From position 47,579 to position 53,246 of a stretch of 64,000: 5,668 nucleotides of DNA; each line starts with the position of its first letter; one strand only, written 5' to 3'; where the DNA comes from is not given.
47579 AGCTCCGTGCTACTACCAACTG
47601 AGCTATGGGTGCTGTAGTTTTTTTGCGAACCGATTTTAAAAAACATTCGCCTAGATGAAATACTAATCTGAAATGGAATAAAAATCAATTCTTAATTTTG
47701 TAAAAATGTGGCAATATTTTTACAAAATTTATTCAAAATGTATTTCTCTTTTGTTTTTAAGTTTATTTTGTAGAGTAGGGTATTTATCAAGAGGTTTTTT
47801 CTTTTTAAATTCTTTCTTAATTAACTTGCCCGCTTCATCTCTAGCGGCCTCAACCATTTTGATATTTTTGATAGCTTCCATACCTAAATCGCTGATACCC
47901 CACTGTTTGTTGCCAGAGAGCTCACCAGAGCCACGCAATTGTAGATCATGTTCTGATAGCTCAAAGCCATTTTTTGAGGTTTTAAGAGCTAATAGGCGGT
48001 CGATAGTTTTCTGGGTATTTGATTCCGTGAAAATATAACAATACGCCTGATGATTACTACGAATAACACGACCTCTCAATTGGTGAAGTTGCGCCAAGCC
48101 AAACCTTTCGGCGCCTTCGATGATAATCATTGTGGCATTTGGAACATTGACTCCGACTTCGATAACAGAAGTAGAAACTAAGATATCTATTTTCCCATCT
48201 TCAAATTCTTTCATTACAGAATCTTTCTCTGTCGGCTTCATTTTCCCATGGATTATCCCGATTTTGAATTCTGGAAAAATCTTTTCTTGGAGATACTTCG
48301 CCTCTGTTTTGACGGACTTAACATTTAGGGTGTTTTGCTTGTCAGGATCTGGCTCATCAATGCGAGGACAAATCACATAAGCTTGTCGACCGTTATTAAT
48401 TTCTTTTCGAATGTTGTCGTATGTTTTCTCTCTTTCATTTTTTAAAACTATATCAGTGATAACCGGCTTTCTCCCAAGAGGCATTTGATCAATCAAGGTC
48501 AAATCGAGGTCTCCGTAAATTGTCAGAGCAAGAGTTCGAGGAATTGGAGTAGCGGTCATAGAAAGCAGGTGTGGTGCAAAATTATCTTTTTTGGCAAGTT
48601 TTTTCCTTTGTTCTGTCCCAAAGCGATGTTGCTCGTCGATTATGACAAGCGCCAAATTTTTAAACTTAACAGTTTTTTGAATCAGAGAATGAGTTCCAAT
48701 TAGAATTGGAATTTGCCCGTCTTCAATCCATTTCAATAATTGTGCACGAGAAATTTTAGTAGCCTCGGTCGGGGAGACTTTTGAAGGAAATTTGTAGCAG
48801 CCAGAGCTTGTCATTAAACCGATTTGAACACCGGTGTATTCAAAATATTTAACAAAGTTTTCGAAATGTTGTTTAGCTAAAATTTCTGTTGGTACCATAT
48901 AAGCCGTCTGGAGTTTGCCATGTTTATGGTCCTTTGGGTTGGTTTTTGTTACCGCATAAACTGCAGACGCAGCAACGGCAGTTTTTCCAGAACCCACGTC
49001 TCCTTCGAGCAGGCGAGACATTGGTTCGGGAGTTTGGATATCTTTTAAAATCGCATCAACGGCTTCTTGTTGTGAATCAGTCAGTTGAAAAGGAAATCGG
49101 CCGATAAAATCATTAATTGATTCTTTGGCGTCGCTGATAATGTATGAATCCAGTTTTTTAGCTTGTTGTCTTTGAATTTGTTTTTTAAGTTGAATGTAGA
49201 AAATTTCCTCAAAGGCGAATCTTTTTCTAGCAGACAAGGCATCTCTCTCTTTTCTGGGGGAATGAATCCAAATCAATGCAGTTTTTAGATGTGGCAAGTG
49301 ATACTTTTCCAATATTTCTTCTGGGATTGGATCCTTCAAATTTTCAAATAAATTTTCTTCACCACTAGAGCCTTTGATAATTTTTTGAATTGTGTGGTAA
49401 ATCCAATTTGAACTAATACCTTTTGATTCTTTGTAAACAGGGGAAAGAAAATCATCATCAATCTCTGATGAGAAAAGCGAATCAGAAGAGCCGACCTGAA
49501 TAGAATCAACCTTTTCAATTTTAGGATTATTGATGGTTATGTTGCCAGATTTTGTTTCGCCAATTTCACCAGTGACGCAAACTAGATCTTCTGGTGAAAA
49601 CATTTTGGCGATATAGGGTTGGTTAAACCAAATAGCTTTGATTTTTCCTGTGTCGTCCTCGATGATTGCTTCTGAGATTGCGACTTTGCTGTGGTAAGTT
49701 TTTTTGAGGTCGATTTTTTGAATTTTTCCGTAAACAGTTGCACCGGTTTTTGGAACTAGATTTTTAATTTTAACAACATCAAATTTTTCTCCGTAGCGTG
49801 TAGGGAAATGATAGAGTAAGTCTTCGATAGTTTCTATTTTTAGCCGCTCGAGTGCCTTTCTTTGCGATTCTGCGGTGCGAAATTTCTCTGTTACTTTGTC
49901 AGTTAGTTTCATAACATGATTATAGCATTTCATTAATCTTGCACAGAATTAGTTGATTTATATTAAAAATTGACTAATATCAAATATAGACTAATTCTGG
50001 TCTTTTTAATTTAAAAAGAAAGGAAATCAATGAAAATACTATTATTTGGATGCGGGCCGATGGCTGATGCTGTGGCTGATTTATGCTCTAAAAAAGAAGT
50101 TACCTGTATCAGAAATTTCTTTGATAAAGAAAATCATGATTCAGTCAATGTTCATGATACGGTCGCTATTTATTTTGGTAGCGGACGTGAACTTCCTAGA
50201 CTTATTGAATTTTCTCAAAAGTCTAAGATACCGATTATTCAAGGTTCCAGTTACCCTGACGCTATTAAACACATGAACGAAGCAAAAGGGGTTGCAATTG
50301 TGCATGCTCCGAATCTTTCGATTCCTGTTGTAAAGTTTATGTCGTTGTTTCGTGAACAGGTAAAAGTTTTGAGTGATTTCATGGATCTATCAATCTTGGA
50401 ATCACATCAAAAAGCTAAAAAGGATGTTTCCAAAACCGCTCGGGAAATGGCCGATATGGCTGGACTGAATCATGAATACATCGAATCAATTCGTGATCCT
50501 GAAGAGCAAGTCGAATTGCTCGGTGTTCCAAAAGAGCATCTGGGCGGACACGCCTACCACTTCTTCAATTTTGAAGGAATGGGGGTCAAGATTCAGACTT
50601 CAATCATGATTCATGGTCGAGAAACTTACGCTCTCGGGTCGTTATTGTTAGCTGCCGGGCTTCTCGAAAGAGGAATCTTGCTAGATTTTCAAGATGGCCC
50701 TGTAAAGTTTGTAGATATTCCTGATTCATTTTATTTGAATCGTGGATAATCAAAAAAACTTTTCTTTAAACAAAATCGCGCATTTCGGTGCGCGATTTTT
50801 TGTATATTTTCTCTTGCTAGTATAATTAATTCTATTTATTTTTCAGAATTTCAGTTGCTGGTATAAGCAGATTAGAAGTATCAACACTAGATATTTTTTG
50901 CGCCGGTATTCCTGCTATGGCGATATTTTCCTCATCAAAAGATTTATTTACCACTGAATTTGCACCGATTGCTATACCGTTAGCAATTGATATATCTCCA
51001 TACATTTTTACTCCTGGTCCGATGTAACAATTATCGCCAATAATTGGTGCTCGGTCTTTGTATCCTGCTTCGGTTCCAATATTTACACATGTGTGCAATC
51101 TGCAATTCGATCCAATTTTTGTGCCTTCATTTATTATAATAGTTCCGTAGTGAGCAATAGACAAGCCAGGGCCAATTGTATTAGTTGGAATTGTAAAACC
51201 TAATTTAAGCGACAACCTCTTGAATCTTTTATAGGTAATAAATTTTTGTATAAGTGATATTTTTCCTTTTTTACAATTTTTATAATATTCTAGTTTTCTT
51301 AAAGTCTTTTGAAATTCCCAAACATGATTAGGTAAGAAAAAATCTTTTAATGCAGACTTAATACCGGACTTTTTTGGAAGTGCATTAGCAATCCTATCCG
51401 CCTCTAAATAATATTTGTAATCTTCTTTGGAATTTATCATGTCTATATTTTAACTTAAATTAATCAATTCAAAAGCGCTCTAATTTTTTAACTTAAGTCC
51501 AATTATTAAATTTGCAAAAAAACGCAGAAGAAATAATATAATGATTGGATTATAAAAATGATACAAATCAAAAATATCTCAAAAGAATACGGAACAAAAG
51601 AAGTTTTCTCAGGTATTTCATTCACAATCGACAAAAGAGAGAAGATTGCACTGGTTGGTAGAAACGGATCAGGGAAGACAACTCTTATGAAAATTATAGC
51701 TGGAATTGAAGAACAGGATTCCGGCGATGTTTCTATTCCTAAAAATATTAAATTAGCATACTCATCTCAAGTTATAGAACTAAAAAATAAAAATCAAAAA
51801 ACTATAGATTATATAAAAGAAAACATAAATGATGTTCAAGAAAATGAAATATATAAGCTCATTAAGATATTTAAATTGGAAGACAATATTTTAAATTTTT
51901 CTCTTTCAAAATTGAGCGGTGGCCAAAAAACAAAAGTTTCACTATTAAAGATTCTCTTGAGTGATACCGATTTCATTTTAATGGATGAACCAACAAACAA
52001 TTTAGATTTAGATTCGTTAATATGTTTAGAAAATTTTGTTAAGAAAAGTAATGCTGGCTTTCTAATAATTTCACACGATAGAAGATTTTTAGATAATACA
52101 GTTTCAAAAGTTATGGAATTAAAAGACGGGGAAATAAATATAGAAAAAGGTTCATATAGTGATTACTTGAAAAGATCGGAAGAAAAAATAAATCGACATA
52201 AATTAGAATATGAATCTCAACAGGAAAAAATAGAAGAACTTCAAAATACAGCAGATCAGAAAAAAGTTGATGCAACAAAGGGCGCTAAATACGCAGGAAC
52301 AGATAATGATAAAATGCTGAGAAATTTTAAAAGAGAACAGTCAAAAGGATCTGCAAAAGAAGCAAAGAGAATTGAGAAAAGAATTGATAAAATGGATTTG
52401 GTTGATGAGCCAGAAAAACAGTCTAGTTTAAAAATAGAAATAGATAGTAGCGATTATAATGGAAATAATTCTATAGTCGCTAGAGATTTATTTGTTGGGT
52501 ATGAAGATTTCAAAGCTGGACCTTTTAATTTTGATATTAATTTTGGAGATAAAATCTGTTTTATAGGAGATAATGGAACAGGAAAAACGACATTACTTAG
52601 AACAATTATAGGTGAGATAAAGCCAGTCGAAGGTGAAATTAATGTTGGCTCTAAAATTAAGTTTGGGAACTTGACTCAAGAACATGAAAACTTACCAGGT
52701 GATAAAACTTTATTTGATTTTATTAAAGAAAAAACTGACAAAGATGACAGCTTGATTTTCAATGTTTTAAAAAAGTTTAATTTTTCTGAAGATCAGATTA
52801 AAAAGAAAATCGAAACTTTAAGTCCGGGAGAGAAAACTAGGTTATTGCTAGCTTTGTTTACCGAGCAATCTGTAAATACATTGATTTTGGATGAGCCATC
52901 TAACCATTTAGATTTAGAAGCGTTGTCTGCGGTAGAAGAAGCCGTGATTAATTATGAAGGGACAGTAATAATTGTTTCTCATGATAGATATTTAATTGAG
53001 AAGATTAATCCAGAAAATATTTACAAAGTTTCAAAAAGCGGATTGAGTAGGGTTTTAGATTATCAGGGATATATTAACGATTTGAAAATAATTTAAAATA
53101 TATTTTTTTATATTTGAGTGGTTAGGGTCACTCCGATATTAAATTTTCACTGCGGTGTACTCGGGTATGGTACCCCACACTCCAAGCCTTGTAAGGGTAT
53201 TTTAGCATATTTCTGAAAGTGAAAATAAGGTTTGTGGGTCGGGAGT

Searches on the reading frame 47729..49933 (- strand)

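Call 60: search_protein_families(library=pfam, proteins=[window:47729-49933:-], max_evalue=0.01)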
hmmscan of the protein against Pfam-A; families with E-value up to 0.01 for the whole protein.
window:47729-49933:- (734 aa): 10 families
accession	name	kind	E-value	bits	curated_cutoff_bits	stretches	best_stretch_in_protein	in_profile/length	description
PF00270.35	DEAD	-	6.4e-23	81.7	26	1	285-468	1-164/167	DEAD/DEAH box helicase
PF17191.10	RecG_wedge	-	8e-23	81.2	23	1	21-178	9-151/162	RecG wedge domain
PF00271.37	Helicase_C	-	4.8e-22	78.7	23.5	1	508-626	6-109/110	Helicase conserved C-terminal domain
PF04851.21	ResIII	-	2.9e-16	60.2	22.5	1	282-463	2-162/164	Type III restriction enzyme, res subunit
PF01336.31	tRNA_anti-codon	-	5.5e-10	39.5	27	1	66-141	2-74/75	OB-fold nucleic acid binding domain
PF19833.4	RecG_dom3_C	-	3.3e-08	33.9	26.8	1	655-729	3-77/87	ATP-dependent DNA helicase RecG, domain 3, C-terminal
PF22590.2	Cas3-like_C_2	-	0.0011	19.6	27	1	537-627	11-105/106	CRISPR-associated nuclease/helicase Cas3, C-terminal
PF09848.15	SLFN-g3_helicase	-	0.0022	17.8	24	0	308-442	5-95/354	Schlafen group 3, DNA/RNA helicase domain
PF13604.12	AAA_30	-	0.0055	16.9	27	0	283-448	1-110/191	AAA domain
PF13191.12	AAA_16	-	0.008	17.1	32.6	0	286-331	6-51/167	AAA ATPase domain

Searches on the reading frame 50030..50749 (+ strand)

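Call 60: search_protein_families(library=pfam, proteins=[window:50030-50749:+], max_evalue=0.01)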
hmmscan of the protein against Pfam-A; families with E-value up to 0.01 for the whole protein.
window:50030-50749:+ (239 aa): 1 family
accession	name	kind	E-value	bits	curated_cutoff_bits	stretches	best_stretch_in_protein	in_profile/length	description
PF05173.19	DapB_C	-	1e-08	35.7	27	1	101-211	3-107/121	Dihydrodipicolinate reductase, C-terminus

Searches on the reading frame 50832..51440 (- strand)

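Call 60: search_protein_families(library=pfam, proteins=[window:50832-51440:-], max_evalue=0.01)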
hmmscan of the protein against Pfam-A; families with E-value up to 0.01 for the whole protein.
window:50832-51440:- (202 aa): 3 families
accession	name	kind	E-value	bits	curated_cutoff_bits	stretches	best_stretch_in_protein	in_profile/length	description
PF00132.30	Hexapep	-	2e-09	37.2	27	1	132-166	2-36/36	Bacterial transferase hexapeptide (six repeats)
PF25084.1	LbH_EIF2B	-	0.001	19.5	54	1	104-168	7-74/105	EIF2B subunit epsilon LbH domain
PF25087.1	GMPPB_C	-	0.0099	16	39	0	129-164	8-43/110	GMPPB C-terminal domain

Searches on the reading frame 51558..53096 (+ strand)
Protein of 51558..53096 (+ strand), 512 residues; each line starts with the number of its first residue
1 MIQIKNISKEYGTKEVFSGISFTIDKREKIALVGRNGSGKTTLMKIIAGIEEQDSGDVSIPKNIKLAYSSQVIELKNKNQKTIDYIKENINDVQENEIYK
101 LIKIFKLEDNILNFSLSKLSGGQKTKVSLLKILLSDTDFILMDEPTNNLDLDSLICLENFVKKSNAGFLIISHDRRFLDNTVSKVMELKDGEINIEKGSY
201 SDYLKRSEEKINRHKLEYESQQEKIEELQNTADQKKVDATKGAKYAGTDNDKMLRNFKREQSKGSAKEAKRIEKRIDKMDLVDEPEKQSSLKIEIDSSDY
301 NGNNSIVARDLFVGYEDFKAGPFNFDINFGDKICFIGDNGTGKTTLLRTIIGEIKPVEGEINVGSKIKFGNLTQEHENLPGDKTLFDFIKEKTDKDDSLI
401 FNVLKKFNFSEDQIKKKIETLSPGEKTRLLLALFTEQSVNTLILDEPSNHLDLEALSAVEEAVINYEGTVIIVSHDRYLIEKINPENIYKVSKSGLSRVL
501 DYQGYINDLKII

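Call 61: search_protein_families(library=pfam, proteins=[window:51558-53096:+], max_evalue=0.01)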
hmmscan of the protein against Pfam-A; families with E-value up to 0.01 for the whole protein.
window:51558-53096:+ (512 aa): 32 families (the best 25 are shown)
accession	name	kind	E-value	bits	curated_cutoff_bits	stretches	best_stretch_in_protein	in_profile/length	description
PF00005.33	ABC_tran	-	5.2e-45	153.9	25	2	18-147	2-137/137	ABC transporter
PF13304.12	AAA_21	-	1.8e-16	61.5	27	3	376-480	194-303/304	AAA domain, putative AbiEii toxin, Type IV TA system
PF02463.25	SMC_N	-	1.1e-12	48.3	40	1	67-186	93-209/220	RecF/RecN/SMC N terminal domain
PF13555.12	AAA_29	-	7.6e-08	32.4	27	1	17-44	12-39/61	P-loop containing region of AAA domain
PF12848.13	ABC_tran_Xtn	-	9.9e-07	29.2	25.9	1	187-291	2-83/85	ABC transporter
PF00931.28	NB-ARC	-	1.1e-06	28.6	23.5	0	333-462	21-124/248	NB-ARC domain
PF05729.18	NACHT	-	1.3e-06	28.8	26.7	0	30-50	3-23/167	NACHT domain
PF00004.35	AAA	-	1.4e-06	29.2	21.2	0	333-362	1-30/131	ATPase family associated with various cellular activities (AAA)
PF13401.12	AAA_22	-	1.4e-06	29.1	27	0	333-456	8-101/130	AAA domain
PF02367.23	TsaE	-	8.1e-06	26.2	26.6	0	329-355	20-46/128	Threonylcarbamoyl adenosine biosynthesis protein TsaE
PF08477.19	Roc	-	2.3e-05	25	27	0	332-367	1-36/119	Ras of Complex, Roc, domain of DAPkinase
PF03205.20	MobB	-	7.1e-05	23.1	26.6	0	333-357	2-26/133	Molybdopterin guanine dinucleotide synthesis protein B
PF01926.29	MMR_HSR1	-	9.8e-05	22.9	21.9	0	332-373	1-42/113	50S ribosome-binding GTPase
PF13521.12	AAA_28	-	0.00013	22.6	27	0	332-349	1-18/164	AAA domain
PF13479.12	AAA_24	-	0.00016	22.1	27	0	332-356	4-25/195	AAA domain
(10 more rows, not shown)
